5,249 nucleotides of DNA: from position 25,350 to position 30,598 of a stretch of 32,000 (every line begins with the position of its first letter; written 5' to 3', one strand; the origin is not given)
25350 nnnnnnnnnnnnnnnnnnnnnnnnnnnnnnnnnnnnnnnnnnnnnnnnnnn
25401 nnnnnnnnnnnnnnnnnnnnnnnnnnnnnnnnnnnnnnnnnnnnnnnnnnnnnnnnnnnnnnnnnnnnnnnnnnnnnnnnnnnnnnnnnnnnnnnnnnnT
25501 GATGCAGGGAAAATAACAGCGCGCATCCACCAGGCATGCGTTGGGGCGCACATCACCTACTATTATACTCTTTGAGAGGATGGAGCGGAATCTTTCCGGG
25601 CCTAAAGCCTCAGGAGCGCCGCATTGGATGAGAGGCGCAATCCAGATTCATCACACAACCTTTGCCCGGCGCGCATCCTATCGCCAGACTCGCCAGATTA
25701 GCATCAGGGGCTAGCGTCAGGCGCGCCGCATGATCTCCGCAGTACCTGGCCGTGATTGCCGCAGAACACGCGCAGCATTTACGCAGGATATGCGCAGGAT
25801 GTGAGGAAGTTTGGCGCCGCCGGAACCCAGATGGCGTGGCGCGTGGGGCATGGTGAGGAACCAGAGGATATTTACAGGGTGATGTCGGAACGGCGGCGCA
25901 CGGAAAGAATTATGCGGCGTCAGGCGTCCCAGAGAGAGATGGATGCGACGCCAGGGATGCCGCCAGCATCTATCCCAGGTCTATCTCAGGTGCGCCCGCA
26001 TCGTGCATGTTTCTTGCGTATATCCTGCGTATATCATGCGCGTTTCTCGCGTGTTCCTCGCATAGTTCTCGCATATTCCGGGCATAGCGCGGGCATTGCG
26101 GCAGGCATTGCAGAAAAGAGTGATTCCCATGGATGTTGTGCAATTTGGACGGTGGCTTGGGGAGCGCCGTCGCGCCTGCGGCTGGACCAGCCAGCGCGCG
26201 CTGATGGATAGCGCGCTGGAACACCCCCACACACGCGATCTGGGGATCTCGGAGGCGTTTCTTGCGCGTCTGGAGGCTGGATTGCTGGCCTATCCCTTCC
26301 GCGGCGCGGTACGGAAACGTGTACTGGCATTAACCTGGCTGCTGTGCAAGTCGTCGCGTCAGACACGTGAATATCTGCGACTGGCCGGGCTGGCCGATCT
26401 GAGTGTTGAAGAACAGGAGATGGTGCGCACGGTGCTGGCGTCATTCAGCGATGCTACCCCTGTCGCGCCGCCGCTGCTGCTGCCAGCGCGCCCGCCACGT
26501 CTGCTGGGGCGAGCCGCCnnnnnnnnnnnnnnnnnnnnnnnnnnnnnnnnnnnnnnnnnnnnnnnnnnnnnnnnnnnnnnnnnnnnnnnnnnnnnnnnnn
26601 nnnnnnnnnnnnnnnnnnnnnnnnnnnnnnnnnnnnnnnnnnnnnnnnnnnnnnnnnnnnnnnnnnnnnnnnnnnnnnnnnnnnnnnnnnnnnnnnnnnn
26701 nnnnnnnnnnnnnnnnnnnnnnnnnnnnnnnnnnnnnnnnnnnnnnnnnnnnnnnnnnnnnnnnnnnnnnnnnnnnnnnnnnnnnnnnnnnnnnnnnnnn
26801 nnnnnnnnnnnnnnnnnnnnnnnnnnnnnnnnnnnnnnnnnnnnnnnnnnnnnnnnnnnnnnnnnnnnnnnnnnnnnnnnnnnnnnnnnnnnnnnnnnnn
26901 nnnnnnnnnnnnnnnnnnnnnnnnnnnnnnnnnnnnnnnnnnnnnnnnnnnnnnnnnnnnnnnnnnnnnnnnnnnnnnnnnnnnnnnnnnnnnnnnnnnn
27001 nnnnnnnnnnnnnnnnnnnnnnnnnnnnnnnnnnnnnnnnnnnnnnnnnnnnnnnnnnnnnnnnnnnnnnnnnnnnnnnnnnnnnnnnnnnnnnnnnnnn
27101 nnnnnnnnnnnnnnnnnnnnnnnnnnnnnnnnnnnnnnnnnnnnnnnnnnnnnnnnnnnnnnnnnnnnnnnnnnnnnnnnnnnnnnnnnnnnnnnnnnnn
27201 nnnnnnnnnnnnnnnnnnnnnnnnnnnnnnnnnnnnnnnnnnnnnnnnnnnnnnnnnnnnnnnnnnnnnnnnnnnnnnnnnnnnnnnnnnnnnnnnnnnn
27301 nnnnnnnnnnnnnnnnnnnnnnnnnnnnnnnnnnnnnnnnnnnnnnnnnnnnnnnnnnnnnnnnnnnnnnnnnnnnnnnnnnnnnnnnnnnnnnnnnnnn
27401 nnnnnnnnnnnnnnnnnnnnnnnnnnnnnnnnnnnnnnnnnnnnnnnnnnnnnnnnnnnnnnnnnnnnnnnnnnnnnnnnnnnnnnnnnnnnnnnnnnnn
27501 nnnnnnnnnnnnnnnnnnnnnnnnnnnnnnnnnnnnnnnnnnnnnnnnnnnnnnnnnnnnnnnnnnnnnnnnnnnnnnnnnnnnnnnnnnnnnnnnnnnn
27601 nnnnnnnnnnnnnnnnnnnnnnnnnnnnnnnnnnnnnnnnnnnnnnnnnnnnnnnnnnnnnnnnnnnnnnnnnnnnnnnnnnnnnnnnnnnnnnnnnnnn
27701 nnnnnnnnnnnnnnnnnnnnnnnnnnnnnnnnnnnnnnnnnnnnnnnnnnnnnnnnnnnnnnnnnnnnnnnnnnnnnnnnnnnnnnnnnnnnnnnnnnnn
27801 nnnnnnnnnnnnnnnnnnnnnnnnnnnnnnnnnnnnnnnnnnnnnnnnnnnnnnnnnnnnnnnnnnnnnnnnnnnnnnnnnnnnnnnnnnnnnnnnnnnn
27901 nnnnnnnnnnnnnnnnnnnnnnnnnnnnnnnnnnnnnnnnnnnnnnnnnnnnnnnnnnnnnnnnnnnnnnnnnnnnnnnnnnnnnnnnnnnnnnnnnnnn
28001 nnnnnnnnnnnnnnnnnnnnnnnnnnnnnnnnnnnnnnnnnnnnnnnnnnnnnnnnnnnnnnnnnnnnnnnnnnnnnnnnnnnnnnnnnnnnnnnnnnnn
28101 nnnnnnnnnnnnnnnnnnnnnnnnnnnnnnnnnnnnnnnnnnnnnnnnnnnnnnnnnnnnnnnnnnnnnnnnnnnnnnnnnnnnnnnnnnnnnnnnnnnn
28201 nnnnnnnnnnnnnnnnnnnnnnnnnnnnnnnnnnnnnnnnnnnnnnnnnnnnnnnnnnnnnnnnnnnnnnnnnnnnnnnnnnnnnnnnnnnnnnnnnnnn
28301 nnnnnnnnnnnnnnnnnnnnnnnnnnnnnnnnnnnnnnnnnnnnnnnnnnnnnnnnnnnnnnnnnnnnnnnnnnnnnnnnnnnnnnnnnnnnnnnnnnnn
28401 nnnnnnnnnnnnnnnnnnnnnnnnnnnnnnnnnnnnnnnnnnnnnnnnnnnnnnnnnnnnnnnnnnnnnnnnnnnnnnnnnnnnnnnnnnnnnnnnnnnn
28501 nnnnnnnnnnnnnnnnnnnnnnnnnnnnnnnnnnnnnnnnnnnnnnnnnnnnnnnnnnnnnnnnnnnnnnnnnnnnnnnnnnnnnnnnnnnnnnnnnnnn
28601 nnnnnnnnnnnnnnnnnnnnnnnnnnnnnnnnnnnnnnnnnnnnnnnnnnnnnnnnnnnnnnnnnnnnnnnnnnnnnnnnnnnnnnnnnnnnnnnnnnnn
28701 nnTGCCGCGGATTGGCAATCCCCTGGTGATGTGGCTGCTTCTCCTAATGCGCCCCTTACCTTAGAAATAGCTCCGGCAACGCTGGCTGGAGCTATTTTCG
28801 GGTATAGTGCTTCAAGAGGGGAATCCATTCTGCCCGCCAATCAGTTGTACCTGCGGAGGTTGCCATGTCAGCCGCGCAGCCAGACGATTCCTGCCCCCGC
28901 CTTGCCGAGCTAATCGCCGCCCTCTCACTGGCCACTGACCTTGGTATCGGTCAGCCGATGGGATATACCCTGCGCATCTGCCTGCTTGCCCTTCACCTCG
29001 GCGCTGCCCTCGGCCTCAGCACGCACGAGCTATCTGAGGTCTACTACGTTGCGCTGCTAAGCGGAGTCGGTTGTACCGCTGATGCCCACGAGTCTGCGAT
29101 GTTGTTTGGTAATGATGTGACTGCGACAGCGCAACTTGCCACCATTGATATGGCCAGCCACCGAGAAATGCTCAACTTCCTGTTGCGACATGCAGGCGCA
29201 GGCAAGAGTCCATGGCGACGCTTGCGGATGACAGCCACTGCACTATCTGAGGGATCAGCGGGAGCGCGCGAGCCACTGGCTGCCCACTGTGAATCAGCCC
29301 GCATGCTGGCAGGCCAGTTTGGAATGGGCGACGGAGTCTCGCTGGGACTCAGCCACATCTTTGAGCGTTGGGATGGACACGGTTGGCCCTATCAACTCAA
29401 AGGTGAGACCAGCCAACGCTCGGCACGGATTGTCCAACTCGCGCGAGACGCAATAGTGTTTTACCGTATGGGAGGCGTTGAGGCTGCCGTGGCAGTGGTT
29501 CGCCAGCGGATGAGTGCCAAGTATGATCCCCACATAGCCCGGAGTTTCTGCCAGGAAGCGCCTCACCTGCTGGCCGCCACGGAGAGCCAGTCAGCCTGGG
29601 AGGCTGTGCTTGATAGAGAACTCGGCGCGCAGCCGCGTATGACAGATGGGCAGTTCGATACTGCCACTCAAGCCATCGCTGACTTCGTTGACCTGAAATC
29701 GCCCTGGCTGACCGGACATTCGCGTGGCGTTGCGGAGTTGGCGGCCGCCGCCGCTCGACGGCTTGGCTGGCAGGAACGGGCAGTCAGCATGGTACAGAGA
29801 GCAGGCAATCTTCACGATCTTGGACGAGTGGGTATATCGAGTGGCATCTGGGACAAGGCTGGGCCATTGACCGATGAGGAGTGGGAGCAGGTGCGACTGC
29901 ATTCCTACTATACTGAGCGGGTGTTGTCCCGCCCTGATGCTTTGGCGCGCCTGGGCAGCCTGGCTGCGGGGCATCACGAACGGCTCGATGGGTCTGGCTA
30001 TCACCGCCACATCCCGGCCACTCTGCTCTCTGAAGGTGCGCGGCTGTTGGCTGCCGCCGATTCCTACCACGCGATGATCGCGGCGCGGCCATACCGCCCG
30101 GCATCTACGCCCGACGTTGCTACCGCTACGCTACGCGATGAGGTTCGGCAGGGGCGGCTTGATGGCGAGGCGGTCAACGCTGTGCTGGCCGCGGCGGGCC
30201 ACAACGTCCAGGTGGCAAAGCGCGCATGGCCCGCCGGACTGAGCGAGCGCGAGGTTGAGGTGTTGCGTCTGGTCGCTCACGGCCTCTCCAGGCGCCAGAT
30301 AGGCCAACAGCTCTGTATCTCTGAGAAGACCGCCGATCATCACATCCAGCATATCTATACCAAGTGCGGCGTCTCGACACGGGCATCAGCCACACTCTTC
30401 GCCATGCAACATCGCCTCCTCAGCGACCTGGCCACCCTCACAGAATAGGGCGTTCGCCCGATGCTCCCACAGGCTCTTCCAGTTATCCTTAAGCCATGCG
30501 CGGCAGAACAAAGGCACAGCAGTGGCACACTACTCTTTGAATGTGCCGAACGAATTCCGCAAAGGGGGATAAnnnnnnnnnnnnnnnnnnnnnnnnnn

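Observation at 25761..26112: Two inverted arrays of 11-bp-periodic repeats, with a perfect 12-bp inverted repeat, between the divergent TPR-membrane and STAND genes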

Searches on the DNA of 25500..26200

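Call 51: search_rna_families(source=window, start=25500, end=26200, threshold=evalue, max_evalue=10)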
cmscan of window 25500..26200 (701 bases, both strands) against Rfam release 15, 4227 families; matches with E-value up to 10: 4.
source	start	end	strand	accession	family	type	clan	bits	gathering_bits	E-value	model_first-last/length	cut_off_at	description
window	25929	25984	-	RF04075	mir-1545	Gene; miRNA;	-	14.2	78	6.1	1-58/58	no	mir-1545 microRNA precursor family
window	25729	25818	-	RF02489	GlsR26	Gene; snRNA; snoRNA; HACA-box;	-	13.5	100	7.5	1-114/114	no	Small nucleolar RNA GlsR26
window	26107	26144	-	RF03139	S4-Bacteroidia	Cis-reg; leader;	CL00119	13.2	34.7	6.4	2-26/34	no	S4-Bacteroidia ribosomal protein leader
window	25794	25867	+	RF01276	sR53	Gene; snRNA; snoRNA; CD-box;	-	10.8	49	8.1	1-60/60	no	Small nucleolar RNA sR53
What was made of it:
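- On Known structured RNA families (Rfam): Only chance-level hits (E above 6) in 25500-26200 (call 51).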

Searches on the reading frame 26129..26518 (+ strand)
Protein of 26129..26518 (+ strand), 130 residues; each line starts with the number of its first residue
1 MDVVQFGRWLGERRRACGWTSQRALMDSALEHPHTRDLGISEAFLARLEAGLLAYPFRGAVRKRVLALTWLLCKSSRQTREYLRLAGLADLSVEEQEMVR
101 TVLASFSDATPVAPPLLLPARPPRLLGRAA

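Call 26: search_protein_families(library=pfam, proteins=[window:26129-26518:+], max_evalue=10)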
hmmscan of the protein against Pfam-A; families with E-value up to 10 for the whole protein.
window:26129-26518:+ (130 aa): 0 families
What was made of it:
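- On MalT/LAL-type STAND transcription activators: No GerE hit, even at E up to 10 (call 26).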

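Call 58: search_solved_structures(query=A4, max_evalue=10, show_alignments=2)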
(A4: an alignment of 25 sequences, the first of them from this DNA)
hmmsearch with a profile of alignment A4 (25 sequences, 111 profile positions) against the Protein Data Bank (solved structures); distinct sequences matched with E-value up to 10: 1.
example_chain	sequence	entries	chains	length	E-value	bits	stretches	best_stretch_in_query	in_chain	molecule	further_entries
1ec5_A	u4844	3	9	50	0.76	12.9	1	64-106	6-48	PROTEIN (FOUR-HELIX BUNDLE MODEL) | Homodimeric Alpha2 Four-Helix Bundle | four-helix bundle model di-Mn(II)-DF1-L13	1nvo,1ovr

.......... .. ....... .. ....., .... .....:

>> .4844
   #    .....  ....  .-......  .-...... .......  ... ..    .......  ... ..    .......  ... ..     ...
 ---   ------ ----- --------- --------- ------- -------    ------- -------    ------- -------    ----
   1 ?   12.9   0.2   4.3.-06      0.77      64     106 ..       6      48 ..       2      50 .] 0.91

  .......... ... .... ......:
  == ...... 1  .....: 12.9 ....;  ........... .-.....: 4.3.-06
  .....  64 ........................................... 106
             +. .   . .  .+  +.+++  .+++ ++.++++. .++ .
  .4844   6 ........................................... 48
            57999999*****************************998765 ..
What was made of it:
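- On XRE/Cro-C1 helix-turn-helix domains: There is no Pfam or PDB sequence hit (calls 26, 58).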

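Call 65: predict_structure(alignment_id=A4)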
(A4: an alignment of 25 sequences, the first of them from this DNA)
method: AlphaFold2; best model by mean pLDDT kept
length: 112 residues; sequences in the alignment: 25
mean_pLDDT: 91.9   pTM: 0.83
mean pLDDT of the five models: 91.9, 91.7, 91.0, 89.9, 89.3
residues with pLDDT >= 90: 99; 70-90: 8; 50-70: 3; < 50: 2
segments of 3 or more residues with pLDDT < 50: none
pLDDT, mean of each block of 10 residues (from residue 1): 91 95 97 94 97 92 95 94 93 93 80 48
secondary structure, 60 per line:
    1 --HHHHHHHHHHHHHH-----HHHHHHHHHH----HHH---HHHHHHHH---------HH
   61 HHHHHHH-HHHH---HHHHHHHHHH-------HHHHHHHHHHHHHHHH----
elements in order: H3-16 H22-31 H42-49 H59-67 H69-72 H76-85 H93-108
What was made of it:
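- On Large SARPs (AfsR type): Residues 1-107 are modelled as seven helices with no strands, at pLDDT 91.9 (call 65).
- On XRE/Cro-C1 helix-turn-helix domains: A 10-residue insert lies between helices 2 and 3 (call 65).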

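Call 68: fold_search(model_id=the predicted structure, library=pdb)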
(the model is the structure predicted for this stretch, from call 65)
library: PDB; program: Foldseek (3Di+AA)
matches with E <= 10: 39; with E <= 0.001: 0
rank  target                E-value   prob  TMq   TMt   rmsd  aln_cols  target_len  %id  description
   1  2b5a_A                8.9e-01  0.89  0.48  0.65   5.0        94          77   17  C.BclI, Control Element of the BclI Restriction-Modification System (released 2006-01-03)
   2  4pu4_D                8.9e-01  0.72  0.35  0.48   7.9        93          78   18  Shewanella oneidensis MR-1 Toxin Antitoxin System HipA, HipB and its operator DNA complex (space group P21) (released 2014-08-06)
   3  2b5a_C                9.4e-01  0.90  0.48  0.67   3.8        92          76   17  C.BclI, Control Element of the BclI Restriction-Modification System (released 2006-01-03)
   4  2b5a_B                1.5e+00  0.85  0.49  0.69   3.2        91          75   18  C.BclI, Control Element of the BclI Restriction-Modification System (released 2006-01-03)
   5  1b0n_A                1.7e+00  0.63  0.47  0.51   9.2       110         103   17  SINR PROTEIN/SINI PROTEIN COMPLEX (released 1999-01-13)
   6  4pu4_C                1.7e+00  0.54  0.35  0.54   7.9        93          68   18  Shewanella oneidensis MR-1 Toxin Antitoxin System HipA, HipB and its operator DNA complex (space group P21) (released 2014-08-06)
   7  1y7y_A                2.1e+00  0.85  0.47  0.72   3.0        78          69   26  High-resolution crystal structure of the restriction-modification controller protein C.AhdI from Aeromonas hydrophila (released 2005-02-22)
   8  2ofy_A                2.3e+00  0.44  0.41  0.53   5.1        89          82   20  Crystal structure of putative XRE-family transcriptional regulator from Rhodococcus sp. (released 2007-01-16)
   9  9chl_C                2.3e+00  0.30  0.41  0.44  13.2       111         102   17  P. vulgaris tetrameric HigBA- operator 2 DNA (released 2025-07-02)
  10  3pxp_A                2.7e+00  0.75  0.54  0.22   5.2       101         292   19  Crystal structure of a PAS and DNA binding domain containing protein (Caur_2278) from CHLOROFLEXUS AURANTIACUS J-10-FL (released 2011-01-19)
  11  1y7y_B                2.9e+00  0.80  0.47  0.75   2.7        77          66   23  High-resolution crystal structure of the restriction-modification controller protein C.AhdI from Aeromonas hydrophila (released 2005-02-22)
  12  2ofy_B                2.9e+00  0.51  0.45  0.59   6.1        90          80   20  Crystal structure of putative XRE-family transcriptional regulator from Rhodococcus sp. (released 2007-01-16)
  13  5woq_C                2.9e+00  0.47  0.46  0.59   9.6       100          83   19  Crystal structure of an XRE family protein transcriptional regulator from Mycobacterium smegmatis (released 2017-08-16)
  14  3pxp_B                3.0e+00  0.63  0.53  0.22   5.4       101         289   19  Crystal structure of a PAS and DNA binding domain containing protein (Caur_2278) from CHLOROFLEXUS AURANTIACUS J-10-FL (released 2011-01-19)
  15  5woq_B                3.5e+00  0.47  0.48  0.60   9.6        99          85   18  Crystal structure of an XRE family protein transcriptional regulator from Mycobacterium smegmatis (released 2017-08-16)
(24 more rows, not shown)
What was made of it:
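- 26129..28702 (+): STAND gene, 857 aa: N-terminal all-alpha HTH-like domain (residues 1-107), NB-ARC/AAA_16 NTPase, C-terminal TPR. The predicted recognition helix is S41-G51 (26249-26281). The Ala43 codon is 26255-26257. N-terminal model with pLDDT 91.9; its best matches are all XRE/Cro-type HTH proteins, though with E-values near 1 (calls 65, 68).
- The N-terminal domain folds as an all-alpha bundle whose best PDB matches are all XRE/Cro-type HTH proteins (calls 65, 68).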

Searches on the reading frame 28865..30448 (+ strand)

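Call 7: search_protein_families(library=pfam, proteins=[window:28865-30448:+], max_evalue=0.01)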
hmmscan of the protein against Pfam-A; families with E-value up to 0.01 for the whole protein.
window:28865-30448:+ (527 aa): 5 families
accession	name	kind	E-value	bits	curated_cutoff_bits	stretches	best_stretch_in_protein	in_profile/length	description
PF13487.12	HD_5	-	9.4e-38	130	27.2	2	271-435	3-169/170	HD domain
PF00196.25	GerE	-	4.1e-14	52.4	23.5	1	459-513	3-57/57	Bacterial regulatory proteins, luxR family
PF01966.28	HD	-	2.2e-13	50.9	22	1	284-404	3-116/116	HD domain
PF13384.12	HTH_23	-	0.00032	20.9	24.6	1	464-494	8-38/50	Homeodomain-like domain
PF08281.18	Sigma70_r4_2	-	0.001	19.1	25.7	1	458-501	10-54/54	Sigma-70, region 4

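Call 27: search_protein_families(library=ncbifam, proteins=[window:28865-30448:+], max_evalue=0.1)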
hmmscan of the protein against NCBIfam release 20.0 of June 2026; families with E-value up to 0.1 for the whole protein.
window:28865-30448:+ (527 aa): 35 families (the best 25 are shown)
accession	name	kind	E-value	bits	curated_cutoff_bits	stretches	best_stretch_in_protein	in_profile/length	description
NF053512.1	nitric_RR_NosR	exception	4.1e-34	118.3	400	2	259-454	169-364/422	response regulator c-di-GMP phosphodiesterase, NosR family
NF047785.1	respo_reg_MadR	equivalog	1.3e-14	54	300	1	417-516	107-206/209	MadR family response regulator transcription factor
NF052366.1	photon_PedR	equivalog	5.2e-12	45.8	120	1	459-516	3-60/74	photosynthetic electron transport-dependent transcriptional regulator PedR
NF007708.0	PRK10403.1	equivalog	3.7e-11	42.9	343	1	414-517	111-212/215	nitrate/nitrite response regulator protein NarP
NF052445.1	RespRegMctR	equivalog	4.3e-10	39.4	300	1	457-518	143-204/205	two-component system response regulator MctR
NF007935.0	PRK10651.1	equivalog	8.7e-10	38.1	250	1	435-517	132-214/216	two-component system response regulator NarL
NF038181.1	reg_ATPase_IniR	equivalog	1.6e-09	36.7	750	1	439-508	747-816/827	isoniazid response ATPase/transcriptional regulator IniR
TIGR03020.2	EpsA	equivalog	6.4e-09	35.8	170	1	450-510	182-242/247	XrtB/PEP-CTERM-associated transcriptional regulator EpsA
NF041830.1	RR_TF_ErdR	exception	8e-09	35.5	390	1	421-515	111-207/213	response regulator transcription factor ErdR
NF041232.1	BagY_FevT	exception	1.3e-08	34.1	700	1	458-508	296-346/367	LuxR family transcriptional regulator BagY/FevT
NF007403.0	PRK09935.1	equivalog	2e-08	34.1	271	1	458-518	149-209/210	fimbria biosynthesis transcriptional regulator FimZ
NF003420.0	PRK04841.1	equivalog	4e-08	31.8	537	1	457-514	837-894/903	HTH-type transcriptional regulator MalT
TIGR03541.1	reg_near_HchA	equivalog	8e-07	28.8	215.6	1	455-515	168-228/232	PA1136 family autoinducer-binding transcriptional regulator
NF007505.1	PRK10100.1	equivalog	4.1e-06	26.6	250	1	456-515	142-201/204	biofilm master transcriptional regulator CsgD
NF011896.0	PRK15369.1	equivalog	3.5e-05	23.5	242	1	456-507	147-198/211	two component system response regulator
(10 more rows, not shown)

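Call 105: search_protein_families(library=padloc, proteins=[window:28865-30448:+], max_evalue=0.01)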
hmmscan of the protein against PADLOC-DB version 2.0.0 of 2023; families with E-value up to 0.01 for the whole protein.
window:28865-30448:+ (527 aa): 6 families
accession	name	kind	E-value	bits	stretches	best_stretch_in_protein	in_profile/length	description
PDLC01851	CARF3--CARF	-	2.8e-07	28.2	1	450-506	201-257/279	-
PDLC01769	Cas3g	-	3.2e-07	27.4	1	243-321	636-698/836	-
PDLC01855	CARF3--CARF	-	1.9e-06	25.8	1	458-503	217-262/288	-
PDLC00939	Cas3g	-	0.0012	15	1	282-321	692-731/864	"CRISPR-associated helicase Cas3, subtype Dpsyc"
PDLC01254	Cas3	-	0.0015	16.8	0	282-320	9-43/164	CAS-I; effector_G3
PDLC01268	CasR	-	0.0061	14.5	1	444-497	120-161/179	"CAS-I,CAS-II,CAS-III,CAS-IV,CAS-V,CAS-VI; associated_signaling"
